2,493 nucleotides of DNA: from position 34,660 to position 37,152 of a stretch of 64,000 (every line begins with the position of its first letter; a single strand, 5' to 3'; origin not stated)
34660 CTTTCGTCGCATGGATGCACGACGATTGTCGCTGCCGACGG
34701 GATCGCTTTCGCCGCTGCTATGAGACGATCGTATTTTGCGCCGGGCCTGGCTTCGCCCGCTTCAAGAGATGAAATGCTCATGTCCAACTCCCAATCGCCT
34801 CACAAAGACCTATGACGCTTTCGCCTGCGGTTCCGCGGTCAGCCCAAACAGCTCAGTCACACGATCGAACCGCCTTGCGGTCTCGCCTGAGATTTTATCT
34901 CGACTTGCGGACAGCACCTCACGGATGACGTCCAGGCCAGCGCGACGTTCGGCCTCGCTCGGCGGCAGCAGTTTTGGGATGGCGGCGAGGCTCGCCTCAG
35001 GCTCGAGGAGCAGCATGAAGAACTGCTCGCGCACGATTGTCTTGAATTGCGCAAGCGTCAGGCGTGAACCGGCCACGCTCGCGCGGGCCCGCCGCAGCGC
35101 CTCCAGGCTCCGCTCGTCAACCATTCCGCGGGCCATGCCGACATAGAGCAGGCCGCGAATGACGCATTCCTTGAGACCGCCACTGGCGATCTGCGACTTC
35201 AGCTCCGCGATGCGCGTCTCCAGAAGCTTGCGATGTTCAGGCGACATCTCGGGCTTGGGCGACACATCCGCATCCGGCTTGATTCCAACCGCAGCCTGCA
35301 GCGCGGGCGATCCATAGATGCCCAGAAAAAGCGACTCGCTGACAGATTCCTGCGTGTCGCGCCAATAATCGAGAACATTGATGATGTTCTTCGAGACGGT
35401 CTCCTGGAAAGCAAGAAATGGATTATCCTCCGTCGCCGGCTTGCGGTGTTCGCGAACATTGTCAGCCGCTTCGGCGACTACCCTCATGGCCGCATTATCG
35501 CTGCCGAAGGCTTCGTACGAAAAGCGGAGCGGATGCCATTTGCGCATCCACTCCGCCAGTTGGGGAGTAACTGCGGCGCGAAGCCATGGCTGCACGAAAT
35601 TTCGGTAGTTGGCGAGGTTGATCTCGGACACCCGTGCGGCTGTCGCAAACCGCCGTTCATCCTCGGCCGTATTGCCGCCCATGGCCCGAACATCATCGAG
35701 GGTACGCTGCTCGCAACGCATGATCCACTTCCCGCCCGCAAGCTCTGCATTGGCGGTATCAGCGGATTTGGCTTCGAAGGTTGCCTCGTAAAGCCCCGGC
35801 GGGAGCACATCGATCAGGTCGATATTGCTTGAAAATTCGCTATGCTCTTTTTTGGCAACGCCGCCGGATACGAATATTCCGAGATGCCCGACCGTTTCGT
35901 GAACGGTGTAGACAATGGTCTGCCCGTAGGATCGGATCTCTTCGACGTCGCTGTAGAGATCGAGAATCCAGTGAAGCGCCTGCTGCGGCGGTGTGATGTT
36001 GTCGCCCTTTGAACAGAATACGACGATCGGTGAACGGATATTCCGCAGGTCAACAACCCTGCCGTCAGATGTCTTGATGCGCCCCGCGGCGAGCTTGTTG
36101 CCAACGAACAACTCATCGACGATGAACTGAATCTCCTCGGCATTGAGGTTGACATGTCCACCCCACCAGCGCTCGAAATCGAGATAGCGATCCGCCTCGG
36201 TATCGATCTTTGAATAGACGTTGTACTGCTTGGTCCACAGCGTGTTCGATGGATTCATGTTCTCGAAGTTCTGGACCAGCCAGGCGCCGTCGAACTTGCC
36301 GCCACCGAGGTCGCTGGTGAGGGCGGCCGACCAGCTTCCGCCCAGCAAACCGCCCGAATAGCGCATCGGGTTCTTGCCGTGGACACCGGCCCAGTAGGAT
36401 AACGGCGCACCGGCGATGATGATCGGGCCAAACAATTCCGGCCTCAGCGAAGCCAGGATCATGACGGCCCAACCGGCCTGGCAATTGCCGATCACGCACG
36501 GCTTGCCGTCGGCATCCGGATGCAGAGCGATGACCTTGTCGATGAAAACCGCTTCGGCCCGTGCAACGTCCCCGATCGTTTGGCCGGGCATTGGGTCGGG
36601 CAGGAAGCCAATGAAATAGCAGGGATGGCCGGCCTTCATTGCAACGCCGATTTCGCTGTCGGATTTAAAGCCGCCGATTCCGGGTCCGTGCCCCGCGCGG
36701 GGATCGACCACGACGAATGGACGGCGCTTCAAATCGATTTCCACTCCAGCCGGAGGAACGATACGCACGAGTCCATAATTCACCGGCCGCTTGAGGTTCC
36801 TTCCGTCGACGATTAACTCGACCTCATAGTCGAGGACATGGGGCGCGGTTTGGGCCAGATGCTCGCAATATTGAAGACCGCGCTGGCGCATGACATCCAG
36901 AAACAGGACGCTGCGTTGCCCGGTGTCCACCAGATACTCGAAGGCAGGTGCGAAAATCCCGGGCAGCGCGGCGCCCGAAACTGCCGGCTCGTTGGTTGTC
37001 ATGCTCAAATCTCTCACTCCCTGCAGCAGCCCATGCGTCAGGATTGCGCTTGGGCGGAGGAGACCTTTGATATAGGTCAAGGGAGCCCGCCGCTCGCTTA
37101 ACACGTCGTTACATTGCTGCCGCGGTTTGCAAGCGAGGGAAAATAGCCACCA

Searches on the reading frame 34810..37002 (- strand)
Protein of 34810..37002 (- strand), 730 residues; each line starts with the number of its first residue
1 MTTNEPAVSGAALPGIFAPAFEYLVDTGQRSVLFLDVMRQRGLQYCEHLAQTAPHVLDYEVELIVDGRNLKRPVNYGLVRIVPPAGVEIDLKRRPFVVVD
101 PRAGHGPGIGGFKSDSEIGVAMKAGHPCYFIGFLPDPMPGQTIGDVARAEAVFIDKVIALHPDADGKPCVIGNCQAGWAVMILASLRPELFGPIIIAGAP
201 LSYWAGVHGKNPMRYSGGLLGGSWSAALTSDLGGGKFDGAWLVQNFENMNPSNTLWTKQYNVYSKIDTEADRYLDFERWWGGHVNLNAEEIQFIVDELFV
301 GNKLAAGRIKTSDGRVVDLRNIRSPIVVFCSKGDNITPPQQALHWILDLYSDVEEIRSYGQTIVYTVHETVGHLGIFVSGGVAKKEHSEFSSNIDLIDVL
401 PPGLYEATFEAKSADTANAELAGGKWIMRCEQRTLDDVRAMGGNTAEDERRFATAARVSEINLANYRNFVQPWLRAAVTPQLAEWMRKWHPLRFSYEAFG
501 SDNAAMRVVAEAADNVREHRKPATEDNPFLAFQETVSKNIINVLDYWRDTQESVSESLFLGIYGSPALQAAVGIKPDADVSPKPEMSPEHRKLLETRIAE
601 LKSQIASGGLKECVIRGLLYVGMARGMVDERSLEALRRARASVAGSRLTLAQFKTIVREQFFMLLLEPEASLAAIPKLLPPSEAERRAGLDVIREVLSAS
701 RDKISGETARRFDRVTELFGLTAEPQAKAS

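Call 58: search_protein_families(library=pfam, proteins=[window:34810-37002:-], max_evalue=0.001)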
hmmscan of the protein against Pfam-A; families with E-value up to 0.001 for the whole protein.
window:34810-37002:- (730 aa): 1 family
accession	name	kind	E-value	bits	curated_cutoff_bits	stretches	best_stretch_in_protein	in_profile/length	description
PF11339.14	DUF3141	-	4.6e-289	960.4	29.7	1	26-604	1-581/582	Protein of unknown function (DUF3141)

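Call 82: search_protein_families(library=ncbifam, proteins=[window:34810-37002:-], max_evalue=0.0001)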
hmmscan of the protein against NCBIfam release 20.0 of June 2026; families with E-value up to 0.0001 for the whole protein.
window:34810-37002:- (730 aa): 2 families
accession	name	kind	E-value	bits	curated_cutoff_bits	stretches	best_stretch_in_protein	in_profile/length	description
TIGR01836.1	PHA_synth_III_C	subfamily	1.7e-06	27.3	365.3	1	236-385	198-338/350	class III poly(R)-hydroxyalkanoic acid synthase subunit PhaC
TIGR01838.1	PHA_synth_I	subfamily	1.7e-05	23.4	622.65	1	235-343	330-435/532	class I poly(R)-hydroxyalkanoic acid synthase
